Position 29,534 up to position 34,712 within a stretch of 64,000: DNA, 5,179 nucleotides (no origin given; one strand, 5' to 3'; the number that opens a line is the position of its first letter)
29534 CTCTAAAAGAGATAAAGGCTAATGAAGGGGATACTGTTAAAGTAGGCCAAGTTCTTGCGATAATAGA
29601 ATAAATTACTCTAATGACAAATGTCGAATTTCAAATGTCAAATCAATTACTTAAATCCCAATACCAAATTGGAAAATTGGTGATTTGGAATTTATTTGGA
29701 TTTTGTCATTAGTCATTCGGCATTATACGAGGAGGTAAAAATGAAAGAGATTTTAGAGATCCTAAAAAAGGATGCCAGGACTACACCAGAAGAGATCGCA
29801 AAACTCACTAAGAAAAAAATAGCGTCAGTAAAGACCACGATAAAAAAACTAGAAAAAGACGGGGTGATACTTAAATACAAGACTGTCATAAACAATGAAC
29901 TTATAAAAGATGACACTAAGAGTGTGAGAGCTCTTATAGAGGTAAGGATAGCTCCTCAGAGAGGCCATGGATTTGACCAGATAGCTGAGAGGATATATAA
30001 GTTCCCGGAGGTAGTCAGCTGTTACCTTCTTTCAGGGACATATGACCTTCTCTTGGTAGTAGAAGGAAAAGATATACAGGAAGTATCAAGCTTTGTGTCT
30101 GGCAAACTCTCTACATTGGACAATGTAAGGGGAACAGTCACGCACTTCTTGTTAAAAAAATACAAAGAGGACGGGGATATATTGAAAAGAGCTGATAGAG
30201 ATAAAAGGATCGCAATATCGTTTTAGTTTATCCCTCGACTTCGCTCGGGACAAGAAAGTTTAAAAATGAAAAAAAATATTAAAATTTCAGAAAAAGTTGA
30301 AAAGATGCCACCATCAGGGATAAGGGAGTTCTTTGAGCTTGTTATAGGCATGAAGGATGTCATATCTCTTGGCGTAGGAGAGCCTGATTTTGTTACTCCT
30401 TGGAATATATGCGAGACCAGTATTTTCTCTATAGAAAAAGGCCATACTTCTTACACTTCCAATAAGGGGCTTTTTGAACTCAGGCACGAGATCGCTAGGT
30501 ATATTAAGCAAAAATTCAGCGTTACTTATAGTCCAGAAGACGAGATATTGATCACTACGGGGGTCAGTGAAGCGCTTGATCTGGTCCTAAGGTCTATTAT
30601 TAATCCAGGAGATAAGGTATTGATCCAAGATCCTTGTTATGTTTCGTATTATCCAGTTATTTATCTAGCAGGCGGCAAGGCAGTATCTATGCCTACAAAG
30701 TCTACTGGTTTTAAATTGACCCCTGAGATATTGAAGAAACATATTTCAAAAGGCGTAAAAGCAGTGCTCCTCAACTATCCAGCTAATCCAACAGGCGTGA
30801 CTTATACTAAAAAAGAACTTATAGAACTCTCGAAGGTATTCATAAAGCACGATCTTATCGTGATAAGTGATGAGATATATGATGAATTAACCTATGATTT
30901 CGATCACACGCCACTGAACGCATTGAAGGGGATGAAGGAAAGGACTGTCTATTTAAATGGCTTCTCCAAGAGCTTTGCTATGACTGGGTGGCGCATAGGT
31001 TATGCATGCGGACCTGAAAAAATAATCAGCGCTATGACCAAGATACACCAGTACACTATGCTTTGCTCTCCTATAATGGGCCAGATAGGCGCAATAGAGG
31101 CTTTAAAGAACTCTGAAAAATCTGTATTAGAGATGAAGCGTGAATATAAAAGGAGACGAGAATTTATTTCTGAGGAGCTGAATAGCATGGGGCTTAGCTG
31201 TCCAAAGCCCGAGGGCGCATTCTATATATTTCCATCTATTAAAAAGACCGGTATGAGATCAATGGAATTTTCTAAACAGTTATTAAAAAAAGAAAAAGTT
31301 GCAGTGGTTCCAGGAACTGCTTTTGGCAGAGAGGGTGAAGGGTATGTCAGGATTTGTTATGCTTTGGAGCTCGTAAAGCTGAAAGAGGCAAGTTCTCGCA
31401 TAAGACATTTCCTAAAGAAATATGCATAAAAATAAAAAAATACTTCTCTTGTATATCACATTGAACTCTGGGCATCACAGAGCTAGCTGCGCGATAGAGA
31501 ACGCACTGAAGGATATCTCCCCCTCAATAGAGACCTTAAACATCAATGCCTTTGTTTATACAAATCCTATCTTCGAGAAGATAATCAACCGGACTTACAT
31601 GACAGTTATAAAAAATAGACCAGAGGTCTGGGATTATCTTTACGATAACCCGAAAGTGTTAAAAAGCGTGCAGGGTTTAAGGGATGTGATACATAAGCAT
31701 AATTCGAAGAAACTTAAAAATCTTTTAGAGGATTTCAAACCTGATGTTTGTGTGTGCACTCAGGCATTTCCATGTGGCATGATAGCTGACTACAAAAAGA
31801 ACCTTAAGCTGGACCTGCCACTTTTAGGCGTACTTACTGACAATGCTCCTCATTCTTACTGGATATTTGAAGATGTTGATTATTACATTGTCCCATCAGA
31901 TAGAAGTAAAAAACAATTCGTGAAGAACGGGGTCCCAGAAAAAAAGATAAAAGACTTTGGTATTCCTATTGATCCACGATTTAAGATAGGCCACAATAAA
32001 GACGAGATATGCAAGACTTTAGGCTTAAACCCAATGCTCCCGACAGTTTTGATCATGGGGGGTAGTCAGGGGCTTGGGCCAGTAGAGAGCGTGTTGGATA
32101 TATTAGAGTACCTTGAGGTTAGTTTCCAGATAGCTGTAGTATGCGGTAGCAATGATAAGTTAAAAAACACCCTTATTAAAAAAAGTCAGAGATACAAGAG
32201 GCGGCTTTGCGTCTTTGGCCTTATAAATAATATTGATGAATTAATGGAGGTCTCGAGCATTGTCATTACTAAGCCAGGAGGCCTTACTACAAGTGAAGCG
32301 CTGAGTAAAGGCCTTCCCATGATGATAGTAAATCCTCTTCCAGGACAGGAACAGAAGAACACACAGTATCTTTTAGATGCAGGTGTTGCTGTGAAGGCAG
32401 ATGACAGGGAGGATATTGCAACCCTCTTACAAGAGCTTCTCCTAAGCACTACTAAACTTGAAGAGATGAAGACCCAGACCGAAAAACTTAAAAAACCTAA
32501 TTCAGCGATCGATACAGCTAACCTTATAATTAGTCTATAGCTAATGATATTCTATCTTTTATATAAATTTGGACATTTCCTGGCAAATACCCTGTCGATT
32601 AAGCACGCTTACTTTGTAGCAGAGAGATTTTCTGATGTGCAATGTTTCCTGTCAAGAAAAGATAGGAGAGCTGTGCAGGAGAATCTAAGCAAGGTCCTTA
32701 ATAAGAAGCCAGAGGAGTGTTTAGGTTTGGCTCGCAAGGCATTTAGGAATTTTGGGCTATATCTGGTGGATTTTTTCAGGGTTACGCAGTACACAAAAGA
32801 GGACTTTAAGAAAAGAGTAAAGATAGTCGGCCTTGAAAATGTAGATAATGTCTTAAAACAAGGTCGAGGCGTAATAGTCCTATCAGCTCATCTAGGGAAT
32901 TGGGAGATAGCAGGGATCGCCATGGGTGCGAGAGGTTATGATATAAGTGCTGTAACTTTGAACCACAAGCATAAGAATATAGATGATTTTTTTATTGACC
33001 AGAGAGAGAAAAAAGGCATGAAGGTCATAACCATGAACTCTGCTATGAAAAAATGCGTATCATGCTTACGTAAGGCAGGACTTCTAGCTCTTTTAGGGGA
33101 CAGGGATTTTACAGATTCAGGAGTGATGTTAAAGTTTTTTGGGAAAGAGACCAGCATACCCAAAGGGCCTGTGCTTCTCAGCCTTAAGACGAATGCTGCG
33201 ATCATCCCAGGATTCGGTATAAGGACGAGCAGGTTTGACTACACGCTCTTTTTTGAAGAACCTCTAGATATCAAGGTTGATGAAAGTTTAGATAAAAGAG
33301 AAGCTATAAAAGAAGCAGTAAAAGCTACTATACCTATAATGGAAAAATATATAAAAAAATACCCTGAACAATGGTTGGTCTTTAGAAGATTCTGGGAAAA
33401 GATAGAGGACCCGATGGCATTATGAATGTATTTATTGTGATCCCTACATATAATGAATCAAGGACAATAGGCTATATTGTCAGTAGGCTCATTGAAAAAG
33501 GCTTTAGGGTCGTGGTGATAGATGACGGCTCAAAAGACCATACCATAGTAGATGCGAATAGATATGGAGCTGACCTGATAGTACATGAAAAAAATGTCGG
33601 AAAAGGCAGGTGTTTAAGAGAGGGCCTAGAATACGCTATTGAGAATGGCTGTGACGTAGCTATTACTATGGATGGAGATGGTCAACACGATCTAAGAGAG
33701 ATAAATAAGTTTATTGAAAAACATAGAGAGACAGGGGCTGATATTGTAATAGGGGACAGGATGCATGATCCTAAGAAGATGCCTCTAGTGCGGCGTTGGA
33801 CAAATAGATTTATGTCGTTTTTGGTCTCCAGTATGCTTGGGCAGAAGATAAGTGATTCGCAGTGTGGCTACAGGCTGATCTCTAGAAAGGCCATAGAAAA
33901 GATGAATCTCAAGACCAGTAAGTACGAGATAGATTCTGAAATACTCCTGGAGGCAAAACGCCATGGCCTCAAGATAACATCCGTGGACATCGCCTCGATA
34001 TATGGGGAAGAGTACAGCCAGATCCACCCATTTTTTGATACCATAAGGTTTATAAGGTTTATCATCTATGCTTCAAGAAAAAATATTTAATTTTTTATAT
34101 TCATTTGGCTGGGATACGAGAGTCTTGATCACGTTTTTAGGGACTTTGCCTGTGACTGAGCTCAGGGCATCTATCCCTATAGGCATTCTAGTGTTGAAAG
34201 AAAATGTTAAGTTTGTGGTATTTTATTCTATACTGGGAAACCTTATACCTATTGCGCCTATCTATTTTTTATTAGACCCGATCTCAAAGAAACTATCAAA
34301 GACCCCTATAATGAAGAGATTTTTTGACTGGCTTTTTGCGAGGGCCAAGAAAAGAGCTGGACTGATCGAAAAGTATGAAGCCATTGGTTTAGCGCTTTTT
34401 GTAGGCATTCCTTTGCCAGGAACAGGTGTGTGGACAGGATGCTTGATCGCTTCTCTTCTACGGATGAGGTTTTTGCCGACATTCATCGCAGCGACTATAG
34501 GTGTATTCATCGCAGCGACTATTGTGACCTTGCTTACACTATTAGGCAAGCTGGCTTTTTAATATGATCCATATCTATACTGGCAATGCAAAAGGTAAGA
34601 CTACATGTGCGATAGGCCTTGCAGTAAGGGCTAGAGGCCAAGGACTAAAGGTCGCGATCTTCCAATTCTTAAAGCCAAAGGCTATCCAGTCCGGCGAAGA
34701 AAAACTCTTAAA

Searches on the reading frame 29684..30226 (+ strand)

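Call 48: search_protein_families(library=pfam, proteins=[window:29684-30226:+], max_evalue=0.00001)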
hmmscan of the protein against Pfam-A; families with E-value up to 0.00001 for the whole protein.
window:29684-30226:+ (180 aa): 2 families
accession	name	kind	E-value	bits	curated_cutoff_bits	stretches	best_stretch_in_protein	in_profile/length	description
PF01037.27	AsnC_trans_reg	-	1e-19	70.6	25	1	86-158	2-72/73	Lrp/AsnC ligand binding domain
PF13412.12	HTH_24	-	1.3e-09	37.9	21.9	1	21-62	6-47/48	Winged helix-turn-helix DNA-binding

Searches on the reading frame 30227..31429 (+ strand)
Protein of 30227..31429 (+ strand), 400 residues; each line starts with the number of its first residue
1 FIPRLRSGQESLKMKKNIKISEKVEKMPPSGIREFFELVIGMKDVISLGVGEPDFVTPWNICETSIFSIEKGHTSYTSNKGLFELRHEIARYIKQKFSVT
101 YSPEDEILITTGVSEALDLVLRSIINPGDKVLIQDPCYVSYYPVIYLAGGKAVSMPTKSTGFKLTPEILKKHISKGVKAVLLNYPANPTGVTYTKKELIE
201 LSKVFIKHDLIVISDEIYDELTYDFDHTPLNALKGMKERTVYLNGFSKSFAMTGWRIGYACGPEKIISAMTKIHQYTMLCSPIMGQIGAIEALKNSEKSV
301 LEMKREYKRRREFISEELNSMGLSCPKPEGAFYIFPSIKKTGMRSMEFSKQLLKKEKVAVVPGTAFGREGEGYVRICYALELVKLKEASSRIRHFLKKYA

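Call 48: search_protein_families(library=pfam, proteins=[window:30227-31429:+], max_evalue=0.00001)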
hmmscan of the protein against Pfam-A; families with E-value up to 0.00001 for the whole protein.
window:30227-31429:+ (400 aa): 1 family
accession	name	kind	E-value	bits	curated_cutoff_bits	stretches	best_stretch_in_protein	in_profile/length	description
PF00155.27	Aminotran_1_2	-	5.3e-69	233.6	19.7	1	43-392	1-361/361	Aminotransferase class I and II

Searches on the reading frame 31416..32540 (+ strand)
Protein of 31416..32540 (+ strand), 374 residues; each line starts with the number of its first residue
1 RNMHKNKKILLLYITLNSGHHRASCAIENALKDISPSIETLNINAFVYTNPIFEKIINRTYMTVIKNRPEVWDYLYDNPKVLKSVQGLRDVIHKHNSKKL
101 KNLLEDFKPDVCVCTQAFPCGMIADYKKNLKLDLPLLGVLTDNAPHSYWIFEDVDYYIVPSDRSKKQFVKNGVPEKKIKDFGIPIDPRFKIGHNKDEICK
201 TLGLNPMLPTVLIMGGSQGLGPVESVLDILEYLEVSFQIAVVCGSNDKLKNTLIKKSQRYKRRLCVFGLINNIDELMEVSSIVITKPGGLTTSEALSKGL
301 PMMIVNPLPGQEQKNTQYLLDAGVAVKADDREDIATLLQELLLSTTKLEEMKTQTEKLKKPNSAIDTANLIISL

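Call 48: search_protein_families(library=pfam, proteins=[window:31416-32540:+], max_evalue=0.00001)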
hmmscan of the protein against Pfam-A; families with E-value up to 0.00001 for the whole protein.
window:31416-32540:+ (374 aa): 3 families
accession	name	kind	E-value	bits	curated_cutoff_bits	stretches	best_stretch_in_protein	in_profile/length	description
PF06925.17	MGDG_synth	-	5.7e-25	88.8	25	1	20-185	1-169/169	Monogalactosyldiacylglycerol (MGDG) synthase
PF04101.22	Glyco_tran_28_C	-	2.1e-14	54.3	22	1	210-360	1-159/166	Glycosyltransferase family 28 C-terminal domain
PF00534.26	Glycos_transf_1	-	3.7e-06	27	26.4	1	239-357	49-171/172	Glycosyl transferases group 1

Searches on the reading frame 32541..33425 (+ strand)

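Call 48: search_protein_families(library=pfam, proteins=[window:32541-33425:+], max_evalue=0.00001)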
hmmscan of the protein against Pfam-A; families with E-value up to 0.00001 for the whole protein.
window:32541-33425:+ (294 aa): 1 family
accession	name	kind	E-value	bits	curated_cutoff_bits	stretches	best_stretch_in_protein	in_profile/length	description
PF03279.18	Lip_A_acyltrans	-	3.2e-47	161.6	22.3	1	10-286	21-294/295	Bacterial lipid A biosynthesis acyltransferase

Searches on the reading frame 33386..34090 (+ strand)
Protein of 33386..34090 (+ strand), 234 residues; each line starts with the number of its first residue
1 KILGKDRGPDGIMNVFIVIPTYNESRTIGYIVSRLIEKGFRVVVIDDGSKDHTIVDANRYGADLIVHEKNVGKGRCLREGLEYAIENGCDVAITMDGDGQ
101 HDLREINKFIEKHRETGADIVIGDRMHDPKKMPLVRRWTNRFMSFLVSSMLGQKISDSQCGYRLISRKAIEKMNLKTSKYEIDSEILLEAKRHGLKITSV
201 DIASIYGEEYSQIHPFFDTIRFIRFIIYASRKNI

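Call 48: search_protein_families(library=pfam, proteins=[window:33386-34090:+], max_evalue=0.00001)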
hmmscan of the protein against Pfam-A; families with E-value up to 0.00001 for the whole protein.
window:33386-34090:+ (234 aa): 1 family
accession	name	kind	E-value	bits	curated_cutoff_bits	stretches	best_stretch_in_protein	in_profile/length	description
PF00535.33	Glycos_transf_2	-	4e-24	85.9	23.3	1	17-172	2-166/168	Glycosyl transferase family 2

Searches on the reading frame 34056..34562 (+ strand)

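Call 48: search_protein_families(library=pfam, proteins=[window:34056-34562:+], max_evalue=0.00001)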
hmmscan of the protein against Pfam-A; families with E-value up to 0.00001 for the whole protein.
window:34056-34562:+ (168 aa): 1 family
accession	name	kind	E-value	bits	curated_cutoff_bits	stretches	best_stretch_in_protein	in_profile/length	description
PF06695.16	Sm_multidrug_ex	-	6.5e-37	127.2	30.7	1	35-156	1-121/121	Putative small multi-drug export protein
